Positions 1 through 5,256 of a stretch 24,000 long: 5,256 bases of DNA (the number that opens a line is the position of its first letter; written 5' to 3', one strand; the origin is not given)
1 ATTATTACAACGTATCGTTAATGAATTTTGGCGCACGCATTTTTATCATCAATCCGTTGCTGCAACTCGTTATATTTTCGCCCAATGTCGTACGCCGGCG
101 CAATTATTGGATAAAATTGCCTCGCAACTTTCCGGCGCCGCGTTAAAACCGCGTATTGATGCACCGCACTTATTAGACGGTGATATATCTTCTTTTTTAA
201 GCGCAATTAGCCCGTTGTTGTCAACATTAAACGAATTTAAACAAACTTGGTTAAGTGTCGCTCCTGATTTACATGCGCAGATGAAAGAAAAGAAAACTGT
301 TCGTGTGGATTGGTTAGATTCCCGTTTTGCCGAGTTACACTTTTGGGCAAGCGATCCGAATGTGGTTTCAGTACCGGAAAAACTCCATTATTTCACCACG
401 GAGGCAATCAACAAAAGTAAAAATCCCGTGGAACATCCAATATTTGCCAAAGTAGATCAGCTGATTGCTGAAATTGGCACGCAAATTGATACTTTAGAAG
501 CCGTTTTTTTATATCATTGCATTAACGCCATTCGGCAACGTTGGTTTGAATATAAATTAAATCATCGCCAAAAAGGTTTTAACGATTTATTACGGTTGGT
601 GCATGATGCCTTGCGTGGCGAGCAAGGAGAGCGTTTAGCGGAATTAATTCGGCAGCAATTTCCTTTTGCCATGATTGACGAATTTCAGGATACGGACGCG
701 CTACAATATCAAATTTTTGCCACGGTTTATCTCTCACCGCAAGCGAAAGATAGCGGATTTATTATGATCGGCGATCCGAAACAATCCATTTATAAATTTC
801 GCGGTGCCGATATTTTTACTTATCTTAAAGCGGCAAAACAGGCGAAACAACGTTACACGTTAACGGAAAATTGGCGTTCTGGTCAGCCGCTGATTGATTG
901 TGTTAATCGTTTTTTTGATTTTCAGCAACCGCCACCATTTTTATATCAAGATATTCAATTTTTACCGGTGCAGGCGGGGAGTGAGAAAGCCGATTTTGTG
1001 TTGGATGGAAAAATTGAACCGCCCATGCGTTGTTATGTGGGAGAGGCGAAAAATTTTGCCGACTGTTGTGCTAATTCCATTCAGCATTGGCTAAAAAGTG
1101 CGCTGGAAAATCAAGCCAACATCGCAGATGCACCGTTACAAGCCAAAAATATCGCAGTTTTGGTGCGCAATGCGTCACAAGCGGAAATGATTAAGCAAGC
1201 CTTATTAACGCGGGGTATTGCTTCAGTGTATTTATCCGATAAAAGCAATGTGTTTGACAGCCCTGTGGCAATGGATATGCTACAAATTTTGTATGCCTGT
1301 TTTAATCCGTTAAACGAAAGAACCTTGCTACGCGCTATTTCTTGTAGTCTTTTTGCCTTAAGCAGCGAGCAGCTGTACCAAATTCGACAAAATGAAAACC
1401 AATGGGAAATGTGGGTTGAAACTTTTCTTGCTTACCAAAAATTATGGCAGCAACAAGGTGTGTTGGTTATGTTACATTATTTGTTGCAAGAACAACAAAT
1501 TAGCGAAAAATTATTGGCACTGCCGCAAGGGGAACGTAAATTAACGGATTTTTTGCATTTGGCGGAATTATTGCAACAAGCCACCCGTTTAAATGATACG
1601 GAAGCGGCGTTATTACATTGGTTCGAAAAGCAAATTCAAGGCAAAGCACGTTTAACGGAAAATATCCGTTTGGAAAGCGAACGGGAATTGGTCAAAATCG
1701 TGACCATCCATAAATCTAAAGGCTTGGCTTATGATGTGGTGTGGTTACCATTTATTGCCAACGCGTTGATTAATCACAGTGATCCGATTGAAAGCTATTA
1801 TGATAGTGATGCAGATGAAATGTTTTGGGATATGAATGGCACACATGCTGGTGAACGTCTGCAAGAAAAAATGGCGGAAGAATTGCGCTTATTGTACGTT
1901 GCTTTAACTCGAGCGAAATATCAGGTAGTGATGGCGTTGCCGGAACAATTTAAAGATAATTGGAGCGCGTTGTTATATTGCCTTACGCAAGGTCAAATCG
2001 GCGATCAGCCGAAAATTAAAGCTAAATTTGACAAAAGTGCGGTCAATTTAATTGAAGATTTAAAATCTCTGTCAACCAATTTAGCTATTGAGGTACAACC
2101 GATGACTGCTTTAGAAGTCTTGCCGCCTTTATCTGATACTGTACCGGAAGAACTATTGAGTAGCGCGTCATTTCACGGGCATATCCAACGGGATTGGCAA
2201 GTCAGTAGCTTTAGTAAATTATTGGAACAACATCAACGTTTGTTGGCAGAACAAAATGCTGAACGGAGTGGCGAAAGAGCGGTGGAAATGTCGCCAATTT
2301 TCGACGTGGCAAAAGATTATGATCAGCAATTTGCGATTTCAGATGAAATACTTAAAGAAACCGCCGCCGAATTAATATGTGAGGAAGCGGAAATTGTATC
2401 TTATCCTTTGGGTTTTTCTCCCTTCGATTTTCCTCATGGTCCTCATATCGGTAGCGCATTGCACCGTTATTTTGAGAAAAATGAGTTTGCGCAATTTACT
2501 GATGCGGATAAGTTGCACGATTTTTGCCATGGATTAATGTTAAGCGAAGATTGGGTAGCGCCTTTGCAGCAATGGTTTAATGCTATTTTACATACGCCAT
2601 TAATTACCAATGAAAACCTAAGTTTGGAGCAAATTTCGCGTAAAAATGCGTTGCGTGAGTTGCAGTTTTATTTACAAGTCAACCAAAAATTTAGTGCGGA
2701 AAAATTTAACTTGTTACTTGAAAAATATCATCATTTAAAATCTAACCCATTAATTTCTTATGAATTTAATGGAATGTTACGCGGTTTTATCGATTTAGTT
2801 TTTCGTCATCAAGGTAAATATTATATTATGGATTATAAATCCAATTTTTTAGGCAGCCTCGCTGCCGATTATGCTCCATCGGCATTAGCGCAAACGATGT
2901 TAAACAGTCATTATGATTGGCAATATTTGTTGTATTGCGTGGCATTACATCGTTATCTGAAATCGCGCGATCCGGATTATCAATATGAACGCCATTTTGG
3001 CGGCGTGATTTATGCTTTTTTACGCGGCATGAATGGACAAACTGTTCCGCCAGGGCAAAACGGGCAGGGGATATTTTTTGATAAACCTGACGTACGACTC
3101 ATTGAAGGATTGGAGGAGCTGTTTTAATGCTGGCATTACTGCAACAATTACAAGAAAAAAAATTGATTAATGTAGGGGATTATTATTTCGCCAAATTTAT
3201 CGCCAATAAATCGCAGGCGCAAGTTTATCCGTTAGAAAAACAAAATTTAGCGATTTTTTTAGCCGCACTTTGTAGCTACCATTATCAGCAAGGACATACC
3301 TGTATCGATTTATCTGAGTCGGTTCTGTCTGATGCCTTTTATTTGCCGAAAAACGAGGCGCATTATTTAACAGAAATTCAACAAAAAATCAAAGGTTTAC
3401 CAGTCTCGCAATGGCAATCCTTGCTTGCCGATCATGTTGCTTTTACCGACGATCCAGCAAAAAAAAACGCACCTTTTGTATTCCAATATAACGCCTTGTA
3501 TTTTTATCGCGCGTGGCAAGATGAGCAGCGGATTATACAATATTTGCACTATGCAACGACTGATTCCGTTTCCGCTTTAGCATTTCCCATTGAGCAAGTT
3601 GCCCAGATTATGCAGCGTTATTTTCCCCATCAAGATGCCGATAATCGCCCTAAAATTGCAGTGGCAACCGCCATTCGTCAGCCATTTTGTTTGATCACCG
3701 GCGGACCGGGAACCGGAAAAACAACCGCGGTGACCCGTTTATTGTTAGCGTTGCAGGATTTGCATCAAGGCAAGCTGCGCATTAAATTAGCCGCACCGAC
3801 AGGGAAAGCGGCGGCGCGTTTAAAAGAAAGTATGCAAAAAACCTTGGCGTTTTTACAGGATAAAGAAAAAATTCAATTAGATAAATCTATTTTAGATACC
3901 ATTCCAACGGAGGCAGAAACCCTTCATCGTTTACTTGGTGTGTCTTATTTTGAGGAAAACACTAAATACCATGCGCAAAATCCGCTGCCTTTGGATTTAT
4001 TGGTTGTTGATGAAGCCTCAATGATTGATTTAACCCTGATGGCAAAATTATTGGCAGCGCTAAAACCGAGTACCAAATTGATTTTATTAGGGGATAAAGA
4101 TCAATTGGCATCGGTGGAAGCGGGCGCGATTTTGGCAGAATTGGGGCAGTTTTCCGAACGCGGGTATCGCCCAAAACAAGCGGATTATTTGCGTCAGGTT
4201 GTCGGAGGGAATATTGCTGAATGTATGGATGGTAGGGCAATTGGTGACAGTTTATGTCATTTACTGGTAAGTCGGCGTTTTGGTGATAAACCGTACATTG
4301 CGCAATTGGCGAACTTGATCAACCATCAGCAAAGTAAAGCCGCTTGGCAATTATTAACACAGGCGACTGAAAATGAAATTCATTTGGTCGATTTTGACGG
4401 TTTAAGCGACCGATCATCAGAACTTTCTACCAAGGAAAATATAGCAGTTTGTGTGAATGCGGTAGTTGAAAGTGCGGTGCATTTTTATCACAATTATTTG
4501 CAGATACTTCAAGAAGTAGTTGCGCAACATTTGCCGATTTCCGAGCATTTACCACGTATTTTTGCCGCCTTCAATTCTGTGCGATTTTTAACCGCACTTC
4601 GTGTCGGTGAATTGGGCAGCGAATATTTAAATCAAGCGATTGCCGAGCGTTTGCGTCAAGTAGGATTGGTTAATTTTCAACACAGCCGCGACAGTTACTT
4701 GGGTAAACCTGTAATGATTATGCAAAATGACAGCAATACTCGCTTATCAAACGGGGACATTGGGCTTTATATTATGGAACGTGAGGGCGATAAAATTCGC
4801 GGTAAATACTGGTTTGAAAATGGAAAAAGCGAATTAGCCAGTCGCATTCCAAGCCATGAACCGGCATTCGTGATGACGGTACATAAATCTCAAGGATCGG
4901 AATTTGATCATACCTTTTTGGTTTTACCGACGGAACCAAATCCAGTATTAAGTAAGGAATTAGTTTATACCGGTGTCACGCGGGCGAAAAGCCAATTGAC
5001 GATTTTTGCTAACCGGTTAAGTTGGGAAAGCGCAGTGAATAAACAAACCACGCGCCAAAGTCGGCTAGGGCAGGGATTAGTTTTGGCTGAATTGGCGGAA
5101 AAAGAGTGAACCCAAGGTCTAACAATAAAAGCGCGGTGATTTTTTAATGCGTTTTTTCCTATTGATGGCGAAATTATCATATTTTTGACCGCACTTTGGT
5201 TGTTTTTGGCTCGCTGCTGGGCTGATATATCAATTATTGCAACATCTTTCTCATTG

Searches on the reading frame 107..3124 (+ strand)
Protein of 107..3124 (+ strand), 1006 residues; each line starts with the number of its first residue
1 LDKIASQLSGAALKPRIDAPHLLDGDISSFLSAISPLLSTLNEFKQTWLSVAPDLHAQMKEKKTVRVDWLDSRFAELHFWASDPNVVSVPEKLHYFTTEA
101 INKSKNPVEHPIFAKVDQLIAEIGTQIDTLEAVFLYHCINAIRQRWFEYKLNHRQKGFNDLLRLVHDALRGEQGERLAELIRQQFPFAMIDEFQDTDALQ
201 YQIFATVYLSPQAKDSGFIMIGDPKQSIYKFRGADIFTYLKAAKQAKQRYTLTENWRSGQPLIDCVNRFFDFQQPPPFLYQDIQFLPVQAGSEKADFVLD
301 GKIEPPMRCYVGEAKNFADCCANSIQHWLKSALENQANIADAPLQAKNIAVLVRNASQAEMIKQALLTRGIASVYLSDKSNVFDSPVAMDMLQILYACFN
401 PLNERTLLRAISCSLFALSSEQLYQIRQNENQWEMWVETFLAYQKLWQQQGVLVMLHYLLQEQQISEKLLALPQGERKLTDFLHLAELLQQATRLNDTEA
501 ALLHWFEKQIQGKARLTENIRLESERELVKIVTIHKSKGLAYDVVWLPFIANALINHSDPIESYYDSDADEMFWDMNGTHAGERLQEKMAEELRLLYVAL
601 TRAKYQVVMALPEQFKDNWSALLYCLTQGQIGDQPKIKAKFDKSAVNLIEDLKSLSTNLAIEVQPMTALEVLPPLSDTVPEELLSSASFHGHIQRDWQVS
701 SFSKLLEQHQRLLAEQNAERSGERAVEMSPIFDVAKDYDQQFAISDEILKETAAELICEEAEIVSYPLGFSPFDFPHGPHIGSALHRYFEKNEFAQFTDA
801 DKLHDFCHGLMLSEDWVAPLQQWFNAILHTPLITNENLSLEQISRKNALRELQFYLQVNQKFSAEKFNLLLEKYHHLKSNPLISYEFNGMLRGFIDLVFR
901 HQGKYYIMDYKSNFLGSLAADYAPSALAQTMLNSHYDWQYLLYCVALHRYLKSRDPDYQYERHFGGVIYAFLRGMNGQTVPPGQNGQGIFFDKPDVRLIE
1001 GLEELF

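Call 57: search_protein_families(library=pfam, proteins=[window:107-3124:+], max_evalue=0.00001)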
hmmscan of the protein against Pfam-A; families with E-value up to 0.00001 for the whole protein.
window:107-3124:+ (1006 aa): 4 families
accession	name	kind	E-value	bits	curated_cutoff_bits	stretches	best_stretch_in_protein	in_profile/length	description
PF13361.12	UvrD_C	-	5.6e-26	92.2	25.6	1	250-611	1-347/350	UvrD-like helicase C-terminal domain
PF00580.27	UvrD-helicase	-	7.1e-24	85.4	23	1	139-246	169-270/271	UvrD/REP helicase N-terminal domain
PF13538.12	UvrD_C_2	-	4.5e-08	33.3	27.4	0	587-609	28-51/52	UvrD-like helicase C-terminal domain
PF12705.13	PDDEXK_1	-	1.5e-06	28.8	22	0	856-955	85-177/247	PD-(D/E)XK nuclease superfamily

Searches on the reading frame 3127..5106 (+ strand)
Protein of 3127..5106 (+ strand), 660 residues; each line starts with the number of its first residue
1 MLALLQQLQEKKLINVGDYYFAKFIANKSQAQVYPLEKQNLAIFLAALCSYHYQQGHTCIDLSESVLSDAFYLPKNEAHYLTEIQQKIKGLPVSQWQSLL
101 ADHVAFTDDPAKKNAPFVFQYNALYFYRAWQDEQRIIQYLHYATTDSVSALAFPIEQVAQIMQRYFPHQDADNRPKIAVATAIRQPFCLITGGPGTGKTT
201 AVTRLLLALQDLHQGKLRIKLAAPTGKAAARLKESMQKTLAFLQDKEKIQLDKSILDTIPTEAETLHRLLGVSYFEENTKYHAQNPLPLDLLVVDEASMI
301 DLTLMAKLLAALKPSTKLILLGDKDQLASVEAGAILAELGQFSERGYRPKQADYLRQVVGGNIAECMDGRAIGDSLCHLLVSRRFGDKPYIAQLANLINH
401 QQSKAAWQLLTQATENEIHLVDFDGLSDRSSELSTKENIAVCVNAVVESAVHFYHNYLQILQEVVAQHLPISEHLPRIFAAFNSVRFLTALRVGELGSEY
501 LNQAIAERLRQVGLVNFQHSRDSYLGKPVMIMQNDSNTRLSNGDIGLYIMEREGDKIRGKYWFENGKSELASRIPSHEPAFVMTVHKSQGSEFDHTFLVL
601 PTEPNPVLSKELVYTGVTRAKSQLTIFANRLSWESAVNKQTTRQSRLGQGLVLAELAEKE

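Call 57: search_protein_families(library=pfam, proteins=[window:3127-5106:+], max_evalue=0.00001)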
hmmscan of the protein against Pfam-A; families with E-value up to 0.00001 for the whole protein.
window:3127-5106:+ (660 aa): 9 families
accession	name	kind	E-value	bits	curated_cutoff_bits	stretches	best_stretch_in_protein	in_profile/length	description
PF13245.12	AAA_19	-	1.7e-34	119.3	25.1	1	177-330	3-132/134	AAA domain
PF13604.12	AAA_30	-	5.9e-25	88.5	27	1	181-339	12-140/191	AAA domain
PF21185.3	RecD_N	-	3.9e-16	59.7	22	1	10-125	1-103/103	RecBCD enzyme subunit RecD, N-terminal domain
PF01443.25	Viral_helicase1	-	1.3e-13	51.7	21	1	576-627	177-227/228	Viral superfamily 1 RNA helicase core domain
PF13538.12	UvrD_C_2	-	4.3e-13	49.3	27.4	1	580-626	2-51/52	UvrD-like helicase C-terminal domain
PF05127.21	NAT10_TcmA_helicase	-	1e-10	42.2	22.7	1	190-311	2-112/176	RNA cytidine acetyltransferase NAT10/TcmA, helicase domain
PF13086.12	AAA_11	-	3.1e-10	40.7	27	0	178-238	9-74/257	AAA domain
PF13401.12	AAA_22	-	1.4e-06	29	27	1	185-322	5-122/130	AAA domain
PF00580.27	UvrD-helicase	-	5.3e-06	26.7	23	0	184-268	12-84/271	UvrD/REP helicase N-terminal domain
